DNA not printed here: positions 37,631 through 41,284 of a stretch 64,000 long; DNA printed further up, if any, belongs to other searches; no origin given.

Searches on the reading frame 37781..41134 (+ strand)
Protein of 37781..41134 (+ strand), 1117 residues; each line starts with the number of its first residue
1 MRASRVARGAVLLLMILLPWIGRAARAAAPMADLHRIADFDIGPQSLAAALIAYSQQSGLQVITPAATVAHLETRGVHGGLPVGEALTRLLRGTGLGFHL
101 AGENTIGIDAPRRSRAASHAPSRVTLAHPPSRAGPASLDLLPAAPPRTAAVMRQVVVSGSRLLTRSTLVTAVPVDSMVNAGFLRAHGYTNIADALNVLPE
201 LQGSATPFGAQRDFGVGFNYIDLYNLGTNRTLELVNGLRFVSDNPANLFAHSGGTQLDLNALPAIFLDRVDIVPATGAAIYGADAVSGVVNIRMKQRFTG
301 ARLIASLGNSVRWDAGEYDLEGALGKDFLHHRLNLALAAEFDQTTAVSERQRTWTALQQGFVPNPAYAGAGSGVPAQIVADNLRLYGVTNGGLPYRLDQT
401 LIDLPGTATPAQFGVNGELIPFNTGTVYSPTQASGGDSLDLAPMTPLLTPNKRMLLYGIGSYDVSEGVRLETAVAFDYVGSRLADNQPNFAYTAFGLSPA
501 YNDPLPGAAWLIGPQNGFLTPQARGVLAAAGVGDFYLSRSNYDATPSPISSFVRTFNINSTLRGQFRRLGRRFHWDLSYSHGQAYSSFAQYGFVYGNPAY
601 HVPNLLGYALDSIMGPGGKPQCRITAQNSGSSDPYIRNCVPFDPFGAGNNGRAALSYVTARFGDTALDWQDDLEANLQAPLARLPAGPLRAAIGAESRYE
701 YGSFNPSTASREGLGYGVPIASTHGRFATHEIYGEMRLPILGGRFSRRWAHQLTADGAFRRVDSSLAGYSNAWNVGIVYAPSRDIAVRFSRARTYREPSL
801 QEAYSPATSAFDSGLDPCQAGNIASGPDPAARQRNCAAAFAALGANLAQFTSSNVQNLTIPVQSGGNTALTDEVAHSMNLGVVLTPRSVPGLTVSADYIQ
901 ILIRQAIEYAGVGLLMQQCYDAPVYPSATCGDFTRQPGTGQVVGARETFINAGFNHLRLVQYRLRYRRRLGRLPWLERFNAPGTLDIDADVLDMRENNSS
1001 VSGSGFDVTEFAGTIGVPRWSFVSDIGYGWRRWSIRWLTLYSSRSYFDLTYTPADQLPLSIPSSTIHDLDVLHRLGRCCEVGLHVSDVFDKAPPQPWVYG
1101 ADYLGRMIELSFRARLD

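Call 84: search_protein_families(library=pfam, proteins=[window:37781-41134:+], max_evalue=0.00001)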
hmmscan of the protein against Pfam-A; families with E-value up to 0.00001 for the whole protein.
window:37781-41134:+ (1117 aa): 3 families
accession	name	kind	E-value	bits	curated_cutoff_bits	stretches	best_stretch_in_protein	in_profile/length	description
PF00593.30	TonB_dep_Rec_b-barrel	-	2e-11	44.8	27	1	543-1071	31-419/436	TonB dependent receptor-like, beta-barrel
PF07715.20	Plug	-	1.2e-10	42.3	23.9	1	176-289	11-107/107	TonB-dependent Receptor Plug Domain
PF07660.19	STN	-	2.1e-06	27.9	28.4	1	61-108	2-49/52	Secretin and TonB N terminus short domain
